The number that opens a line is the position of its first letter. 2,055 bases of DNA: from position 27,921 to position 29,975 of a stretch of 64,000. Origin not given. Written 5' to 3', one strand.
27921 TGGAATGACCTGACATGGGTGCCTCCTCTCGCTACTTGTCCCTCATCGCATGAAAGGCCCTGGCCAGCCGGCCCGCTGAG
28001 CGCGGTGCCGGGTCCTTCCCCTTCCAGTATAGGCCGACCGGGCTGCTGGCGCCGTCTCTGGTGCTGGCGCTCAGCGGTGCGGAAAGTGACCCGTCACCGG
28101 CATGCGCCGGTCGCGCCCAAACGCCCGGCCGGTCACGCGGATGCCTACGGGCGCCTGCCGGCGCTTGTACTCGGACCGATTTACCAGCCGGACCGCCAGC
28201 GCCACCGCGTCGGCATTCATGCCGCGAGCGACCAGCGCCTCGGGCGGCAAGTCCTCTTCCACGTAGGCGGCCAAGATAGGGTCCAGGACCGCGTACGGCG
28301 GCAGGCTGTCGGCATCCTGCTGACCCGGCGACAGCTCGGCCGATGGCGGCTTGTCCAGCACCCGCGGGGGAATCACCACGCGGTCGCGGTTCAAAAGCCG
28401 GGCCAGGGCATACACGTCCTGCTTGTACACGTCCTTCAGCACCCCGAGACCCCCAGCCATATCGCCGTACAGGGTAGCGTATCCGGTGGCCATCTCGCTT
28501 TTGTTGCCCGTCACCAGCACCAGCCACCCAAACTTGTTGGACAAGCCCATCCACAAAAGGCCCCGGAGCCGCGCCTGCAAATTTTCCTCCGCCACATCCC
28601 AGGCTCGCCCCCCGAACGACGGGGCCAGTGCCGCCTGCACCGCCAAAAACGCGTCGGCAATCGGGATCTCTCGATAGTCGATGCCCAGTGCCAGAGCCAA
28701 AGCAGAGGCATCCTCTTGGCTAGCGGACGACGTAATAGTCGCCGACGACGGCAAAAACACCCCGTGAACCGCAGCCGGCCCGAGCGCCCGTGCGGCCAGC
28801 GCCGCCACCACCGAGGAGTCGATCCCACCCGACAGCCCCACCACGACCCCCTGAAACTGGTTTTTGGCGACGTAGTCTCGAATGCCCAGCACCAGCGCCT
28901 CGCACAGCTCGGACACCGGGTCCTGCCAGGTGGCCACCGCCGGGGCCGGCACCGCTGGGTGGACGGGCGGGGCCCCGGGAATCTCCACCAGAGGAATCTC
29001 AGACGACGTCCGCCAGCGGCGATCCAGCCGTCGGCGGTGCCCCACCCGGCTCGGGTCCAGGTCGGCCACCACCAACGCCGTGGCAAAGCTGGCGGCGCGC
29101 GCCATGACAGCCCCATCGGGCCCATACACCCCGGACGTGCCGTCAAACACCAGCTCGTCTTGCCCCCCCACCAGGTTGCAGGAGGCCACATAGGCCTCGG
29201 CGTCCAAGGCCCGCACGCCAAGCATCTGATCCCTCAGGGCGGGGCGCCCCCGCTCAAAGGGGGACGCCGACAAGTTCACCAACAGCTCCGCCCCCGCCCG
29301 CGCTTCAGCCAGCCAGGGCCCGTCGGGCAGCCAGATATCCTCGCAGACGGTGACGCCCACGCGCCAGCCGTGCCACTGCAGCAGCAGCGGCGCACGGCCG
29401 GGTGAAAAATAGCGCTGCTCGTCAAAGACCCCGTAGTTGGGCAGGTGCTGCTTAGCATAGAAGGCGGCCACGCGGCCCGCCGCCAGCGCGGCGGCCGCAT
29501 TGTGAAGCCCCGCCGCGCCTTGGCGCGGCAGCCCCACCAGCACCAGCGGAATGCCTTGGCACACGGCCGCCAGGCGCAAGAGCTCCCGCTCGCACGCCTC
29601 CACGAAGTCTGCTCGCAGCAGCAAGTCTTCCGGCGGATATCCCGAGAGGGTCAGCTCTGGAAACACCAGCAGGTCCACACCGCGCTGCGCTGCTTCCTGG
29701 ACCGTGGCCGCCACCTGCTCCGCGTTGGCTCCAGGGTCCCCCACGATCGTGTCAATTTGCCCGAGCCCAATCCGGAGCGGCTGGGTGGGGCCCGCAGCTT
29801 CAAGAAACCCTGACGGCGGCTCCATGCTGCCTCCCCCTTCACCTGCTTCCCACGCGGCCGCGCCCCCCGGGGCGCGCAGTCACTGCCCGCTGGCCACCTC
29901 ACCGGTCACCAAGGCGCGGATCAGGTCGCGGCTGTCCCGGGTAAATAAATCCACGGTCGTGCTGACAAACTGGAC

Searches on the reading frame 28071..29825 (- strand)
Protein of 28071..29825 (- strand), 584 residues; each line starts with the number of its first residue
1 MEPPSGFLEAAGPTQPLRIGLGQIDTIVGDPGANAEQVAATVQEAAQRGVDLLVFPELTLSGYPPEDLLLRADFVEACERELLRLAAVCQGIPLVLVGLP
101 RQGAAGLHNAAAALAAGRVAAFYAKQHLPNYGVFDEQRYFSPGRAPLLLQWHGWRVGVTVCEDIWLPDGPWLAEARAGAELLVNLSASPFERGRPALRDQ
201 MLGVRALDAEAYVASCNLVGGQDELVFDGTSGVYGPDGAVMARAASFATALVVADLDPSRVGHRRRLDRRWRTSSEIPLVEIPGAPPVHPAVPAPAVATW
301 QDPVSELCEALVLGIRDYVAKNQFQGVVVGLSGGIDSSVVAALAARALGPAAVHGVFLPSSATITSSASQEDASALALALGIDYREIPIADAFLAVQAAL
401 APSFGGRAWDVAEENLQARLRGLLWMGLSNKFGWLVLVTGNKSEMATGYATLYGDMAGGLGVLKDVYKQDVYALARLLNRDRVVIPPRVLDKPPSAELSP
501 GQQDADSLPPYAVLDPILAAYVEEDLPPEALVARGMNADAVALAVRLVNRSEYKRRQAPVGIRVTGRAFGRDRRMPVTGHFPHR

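Call 17: find_encoding_contigs(protein=window:28071-29825:-, flank=10000, max_places=1)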
Protein window:28071-29825:- (584 aa): 1 contig read that carries it; 1 place shown.
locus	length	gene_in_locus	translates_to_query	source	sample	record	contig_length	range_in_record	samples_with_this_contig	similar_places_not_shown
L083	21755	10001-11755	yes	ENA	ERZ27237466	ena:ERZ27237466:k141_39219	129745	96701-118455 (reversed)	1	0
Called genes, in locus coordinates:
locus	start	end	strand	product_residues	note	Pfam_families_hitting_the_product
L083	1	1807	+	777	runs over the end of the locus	PF01588:tRNA_bind, PF03483:B3_4, PF03484:B5, PF17759:tRNA_synthFbeta, PF03147:FDX-ACB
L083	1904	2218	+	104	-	PF05164:ZapA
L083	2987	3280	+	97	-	-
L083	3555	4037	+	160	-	PF13527:Acetyltransf_9 (weak), PF00583:Acetyltransf_1, PF13673:Acetyltransf_10, PF13508:Acetyltransf_7, PF14542:Acetyltransf_CG (faint), PF08445:FR47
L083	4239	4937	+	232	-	-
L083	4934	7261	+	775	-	PF00488:MutS_V, PF01713:Smr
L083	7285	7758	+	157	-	PF13279:4HBT_2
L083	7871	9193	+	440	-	PF00579:tRNA-synt_1b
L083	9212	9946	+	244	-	PF00515:TPR_1 (faint), PF07719:TPR_2 (faint), PF13174:TPR_6 (faint), PF13176:TPR_7 (faint), PF13181:TPR_8 (faint), PF13432:TPR_16, PF13424:TPR_12 (weak), PF14559:TPR_19, +6 more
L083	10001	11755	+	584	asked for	PF00795:CN_hydrolase, PF02540:NAD_synthase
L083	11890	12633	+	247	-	PF20772:TACO1_YebC_N, PF01709:Transcrip_reg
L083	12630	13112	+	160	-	PF02075:RuvC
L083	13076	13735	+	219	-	PF01330:RuvA_N, PF14520:HHH_5, PF07499:RuvA_C (weak)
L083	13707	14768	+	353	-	PF05496:RuvB_N, PF13191:AAA_16 (faint), PF00004:AAA, PF07728:AAA_5, PF17864:AAA_lid_4, PF05491:WHD_RuvB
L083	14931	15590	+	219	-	PF04542:Sigma70_r2 (weak)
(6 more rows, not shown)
